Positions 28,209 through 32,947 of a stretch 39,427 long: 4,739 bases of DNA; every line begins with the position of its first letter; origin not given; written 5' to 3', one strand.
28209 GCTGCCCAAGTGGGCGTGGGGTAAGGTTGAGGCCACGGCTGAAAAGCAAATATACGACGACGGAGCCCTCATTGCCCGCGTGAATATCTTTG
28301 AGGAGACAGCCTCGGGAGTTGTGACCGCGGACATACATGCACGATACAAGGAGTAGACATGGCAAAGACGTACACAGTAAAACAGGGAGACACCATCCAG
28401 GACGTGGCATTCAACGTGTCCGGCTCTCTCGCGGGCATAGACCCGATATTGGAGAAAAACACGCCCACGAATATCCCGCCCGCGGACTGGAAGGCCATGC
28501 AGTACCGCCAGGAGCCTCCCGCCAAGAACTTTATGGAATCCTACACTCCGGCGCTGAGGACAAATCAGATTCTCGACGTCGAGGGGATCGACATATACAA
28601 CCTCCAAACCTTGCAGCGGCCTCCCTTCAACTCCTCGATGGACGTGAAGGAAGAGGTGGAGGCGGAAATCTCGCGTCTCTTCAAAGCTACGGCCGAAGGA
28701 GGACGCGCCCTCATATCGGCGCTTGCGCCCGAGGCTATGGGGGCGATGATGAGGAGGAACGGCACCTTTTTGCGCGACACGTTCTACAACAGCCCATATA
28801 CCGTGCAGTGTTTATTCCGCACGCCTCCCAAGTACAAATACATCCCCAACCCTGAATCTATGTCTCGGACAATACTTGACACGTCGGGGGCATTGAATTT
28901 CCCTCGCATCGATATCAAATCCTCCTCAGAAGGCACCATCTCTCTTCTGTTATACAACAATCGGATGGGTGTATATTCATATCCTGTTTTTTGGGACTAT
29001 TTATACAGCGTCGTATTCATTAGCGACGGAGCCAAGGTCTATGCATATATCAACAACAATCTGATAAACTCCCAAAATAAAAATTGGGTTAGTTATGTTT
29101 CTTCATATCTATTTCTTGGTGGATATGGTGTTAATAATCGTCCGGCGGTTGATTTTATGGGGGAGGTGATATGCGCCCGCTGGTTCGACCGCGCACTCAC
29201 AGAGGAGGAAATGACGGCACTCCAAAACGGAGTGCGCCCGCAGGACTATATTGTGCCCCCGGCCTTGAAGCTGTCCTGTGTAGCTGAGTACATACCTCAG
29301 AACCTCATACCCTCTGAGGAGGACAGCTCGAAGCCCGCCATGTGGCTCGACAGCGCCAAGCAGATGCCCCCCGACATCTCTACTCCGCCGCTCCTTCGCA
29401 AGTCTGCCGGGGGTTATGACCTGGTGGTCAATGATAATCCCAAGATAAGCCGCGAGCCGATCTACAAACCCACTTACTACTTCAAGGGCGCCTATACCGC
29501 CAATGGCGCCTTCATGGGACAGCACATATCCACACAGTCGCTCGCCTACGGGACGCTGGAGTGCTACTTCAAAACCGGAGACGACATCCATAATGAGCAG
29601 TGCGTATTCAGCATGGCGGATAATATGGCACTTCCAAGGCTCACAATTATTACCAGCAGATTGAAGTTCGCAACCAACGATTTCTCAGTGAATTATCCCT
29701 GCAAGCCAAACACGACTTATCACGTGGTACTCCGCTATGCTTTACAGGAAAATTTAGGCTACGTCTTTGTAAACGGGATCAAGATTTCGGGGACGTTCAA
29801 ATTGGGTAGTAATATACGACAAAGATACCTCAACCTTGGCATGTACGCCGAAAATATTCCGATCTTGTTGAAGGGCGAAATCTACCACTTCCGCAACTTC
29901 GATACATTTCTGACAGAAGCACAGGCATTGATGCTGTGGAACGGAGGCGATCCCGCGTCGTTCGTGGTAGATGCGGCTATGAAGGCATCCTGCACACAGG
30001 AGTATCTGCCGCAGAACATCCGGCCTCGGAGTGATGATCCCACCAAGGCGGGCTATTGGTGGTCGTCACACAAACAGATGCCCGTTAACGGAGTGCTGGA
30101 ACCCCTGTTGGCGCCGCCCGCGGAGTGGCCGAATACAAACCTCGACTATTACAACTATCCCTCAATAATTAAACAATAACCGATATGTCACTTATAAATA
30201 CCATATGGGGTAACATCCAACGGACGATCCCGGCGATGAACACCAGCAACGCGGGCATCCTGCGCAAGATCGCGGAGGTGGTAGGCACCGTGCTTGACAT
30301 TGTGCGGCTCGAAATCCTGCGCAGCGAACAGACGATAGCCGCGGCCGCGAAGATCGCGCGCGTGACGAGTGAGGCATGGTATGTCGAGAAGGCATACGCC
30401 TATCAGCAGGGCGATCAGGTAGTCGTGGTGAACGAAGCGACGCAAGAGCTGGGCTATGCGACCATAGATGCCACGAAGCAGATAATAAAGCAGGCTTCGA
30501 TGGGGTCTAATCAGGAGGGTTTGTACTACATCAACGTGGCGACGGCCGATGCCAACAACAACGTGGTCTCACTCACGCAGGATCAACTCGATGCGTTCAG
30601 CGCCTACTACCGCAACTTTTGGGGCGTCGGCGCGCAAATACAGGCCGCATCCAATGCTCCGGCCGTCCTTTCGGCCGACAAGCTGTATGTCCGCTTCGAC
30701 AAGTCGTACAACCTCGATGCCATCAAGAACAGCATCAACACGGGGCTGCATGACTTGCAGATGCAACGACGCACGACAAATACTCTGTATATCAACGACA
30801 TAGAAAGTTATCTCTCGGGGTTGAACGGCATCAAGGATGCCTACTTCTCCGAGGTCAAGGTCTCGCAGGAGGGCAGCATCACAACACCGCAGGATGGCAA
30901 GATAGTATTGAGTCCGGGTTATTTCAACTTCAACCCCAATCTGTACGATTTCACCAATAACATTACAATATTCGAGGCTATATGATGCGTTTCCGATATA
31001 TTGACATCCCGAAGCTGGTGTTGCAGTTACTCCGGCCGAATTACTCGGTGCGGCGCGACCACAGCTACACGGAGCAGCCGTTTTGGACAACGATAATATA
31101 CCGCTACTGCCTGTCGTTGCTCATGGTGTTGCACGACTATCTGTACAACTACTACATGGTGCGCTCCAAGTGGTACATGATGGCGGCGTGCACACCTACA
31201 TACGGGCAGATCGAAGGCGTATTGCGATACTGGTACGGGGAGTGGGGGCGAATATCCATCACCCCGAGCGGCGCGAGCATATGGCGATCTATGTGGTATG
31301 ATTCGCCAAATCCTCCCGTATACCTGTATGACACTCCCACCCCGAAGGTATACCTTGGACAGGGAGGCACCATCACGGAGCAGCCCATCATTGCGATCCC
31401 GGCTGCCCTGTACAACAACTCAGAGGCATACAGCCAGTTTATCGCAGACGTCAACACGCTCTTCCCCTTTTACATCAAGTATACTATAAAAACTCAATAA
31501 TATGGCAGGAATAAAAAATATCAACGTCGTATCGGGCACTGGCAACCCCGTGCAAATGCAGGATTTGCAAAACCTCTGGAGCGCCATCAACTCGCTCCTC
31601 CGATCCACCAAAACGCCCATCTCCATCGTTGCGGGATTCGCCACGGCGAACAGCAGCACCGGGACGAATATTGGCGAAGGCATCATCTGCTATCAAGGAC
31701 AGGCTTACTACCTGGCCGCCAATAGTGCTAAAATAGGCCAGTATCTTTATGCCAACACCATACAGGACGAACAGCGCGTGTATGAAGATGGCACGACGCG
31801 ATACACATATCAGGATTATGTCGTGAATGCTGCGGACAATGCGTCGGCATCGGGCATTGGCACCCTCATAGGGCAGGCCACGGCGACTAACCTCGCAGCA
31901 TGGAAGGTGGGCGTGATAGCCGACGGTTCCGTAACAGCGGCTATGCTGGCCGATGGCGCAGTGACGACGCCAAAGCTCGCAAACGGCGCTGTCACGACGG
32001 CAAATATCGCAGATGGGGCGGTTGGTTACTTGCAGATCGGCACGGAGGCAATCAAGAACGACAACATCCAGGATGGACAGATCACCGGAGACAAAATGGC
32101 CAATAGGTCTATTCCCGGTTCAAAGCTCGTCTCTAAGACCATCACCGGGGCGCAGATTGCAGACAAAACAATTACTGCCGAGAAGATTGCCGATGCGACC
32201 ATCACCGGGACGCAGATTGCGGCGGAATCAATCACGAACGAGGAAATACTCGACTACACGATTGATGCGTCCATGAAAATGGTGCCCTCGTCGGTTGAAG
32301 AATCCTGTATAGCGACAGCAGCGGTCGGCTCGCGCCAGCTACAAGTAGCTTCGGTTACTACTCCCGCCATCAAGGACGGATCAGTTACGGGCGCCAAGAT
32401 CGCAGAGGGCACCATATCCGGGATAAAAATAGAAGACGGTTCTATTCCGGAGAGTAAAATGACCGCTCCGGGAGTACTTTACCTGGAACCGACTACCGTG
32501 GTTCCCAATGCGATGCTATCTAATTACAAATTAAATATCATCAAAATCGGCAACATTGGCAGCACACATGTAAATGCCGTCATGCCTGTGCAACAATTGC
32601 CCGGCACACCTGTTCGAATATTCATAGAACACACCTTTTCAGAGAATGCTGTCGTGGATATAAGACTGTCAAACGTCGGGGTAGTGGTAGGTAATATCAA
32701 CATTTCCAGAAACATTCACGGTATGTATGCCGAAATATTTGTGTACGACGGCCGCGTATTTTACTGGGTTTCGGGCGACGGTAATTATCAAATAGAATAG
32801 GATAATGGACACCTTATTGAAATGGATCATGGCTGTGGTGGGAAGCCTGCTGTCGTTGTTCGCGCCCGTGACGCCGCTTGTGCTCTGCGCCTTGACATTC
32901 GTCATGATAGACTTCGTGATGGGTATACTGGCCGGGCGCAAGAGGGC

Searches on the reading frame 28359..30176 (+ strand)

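Call 7: search_protein_families(library=pfam, proteins=[window:28359-30176:+], max_evalue=0.1)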
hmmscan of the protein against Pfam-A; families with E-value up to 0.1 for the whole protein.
window:28359-30176:+ (606 aa): 2 families
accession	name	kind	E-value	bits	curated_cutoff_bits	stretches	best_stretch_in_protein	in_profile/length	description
PF13385.13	Laminin_G_3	-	1e-07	32.6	27.6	1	209-284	75-149/151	Concanavalin A-like lectin/glucanases superfamily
PF22925.3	TS_C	-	0.049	13.7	27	0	446-478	125-155/202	Trans-sialidase, C-terminal domain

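Call 8: search_protein_families(library=phrogs, proteins=[window:28359-30176:+], max_evalue=0.01)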
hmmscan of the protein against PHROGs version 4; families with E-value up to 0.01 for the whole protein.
window:28359-30176:+ (606 aa): 1 family
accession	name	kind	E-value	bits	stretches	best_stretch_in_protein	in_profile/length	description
phrog_17347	-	unknown function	4.2e-05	24.4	0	217-285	132-201/312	-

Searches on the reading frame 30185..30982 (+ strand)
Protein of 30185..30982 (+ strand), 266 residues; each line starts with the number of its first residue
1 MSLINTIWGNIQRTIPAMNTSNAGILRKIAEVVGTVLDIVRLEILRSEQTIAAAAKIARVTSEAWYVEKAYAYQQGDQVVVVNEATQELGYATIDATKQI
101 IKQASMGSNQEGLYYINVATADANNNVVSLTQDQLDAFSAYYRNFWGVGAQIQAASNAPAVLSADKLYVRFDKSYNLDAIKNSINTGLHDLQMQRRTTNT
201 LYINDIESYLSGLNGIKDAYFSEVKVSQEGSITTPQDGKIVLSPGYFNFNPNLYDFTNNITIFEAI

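Call 35: search_protein_families(library=phrogs, proteins=[window:30185-30982:+], max_evalue=0.001)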
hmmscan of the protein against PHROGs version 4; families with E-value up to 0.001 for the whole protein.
window:30185-30982:+ (266 aa): 1 family
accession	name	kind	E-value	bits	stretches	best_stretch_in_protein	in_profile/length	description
phrog_38413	-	unknown function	1.2e-06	29.1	1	55-172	64-180/284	-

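Call 36: search_protein_families(library=pfam, proteins=[window:30185-30982:+], max_evalue=0.001)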
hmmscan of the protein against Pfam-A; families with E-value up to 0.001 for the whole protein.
window:30185-30982:+ (266 aa): 0 families

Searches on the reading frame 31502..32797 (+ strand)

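Call 35: search_protein_families(library=phrogs, proteins=[window:31502-32797:+], max_evalue=0.001)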
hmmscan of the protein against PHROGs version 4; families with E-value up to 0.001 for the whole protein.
window:31502-32797:+ (432 aa): 13 families
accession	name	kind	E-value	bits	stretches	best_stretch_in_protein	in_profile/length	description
phrog_892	-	tail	4.5e-25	89.3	3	113-201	319-407/782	tail fiber protein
phrog_28766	-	tail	4.4e-18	65.9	2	123-232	110-219/472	tail fiber protein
phrog_21412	-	tail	3.2e-17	62.6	3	163-257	175-269/1452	tail fiber protein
phrog_13518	-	unknown function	2.6e-16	59.9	1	135-317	188-379/1230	-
phrog_32822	-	head and packaging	3.6e-14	52.4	1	73-358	905-1190/1548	virion structural protein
phrog_36443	-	unknown function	1.9e-10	40.3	2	143-272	388-516/1238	-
phrog_26466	-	unknown function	4.1e-09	35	2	206-316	1811-1920/2337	-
phrog_7660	-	tail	2.2e-08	33.3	1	138-203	439-504/1656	tail fiber protein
phrog_2012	-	tail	3e-05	25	0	291-321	138-169/212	minor tail protein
phrog_35419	-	tail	5.7e-05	23.5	0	133-174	250-291/414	tail fiber protein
phrog_7841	-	unknown function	0.00018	21.7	0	107-209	133-238/489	-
phrog_38396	-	tail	0.00019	20.2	0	195-250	1322-1377/1435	tail protein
phrog_19445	-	head and packaging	0.00026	20.1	0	241-322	721-799/1114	tail tip protein Tal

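Call 36: search_protein_families(library=pfam, proteins=[window:31502-32797:+], max_evalue=0.001)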
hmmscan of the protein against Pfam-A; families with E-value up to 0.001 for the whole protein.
window:31502-32797:+ (432 aa): 0 families
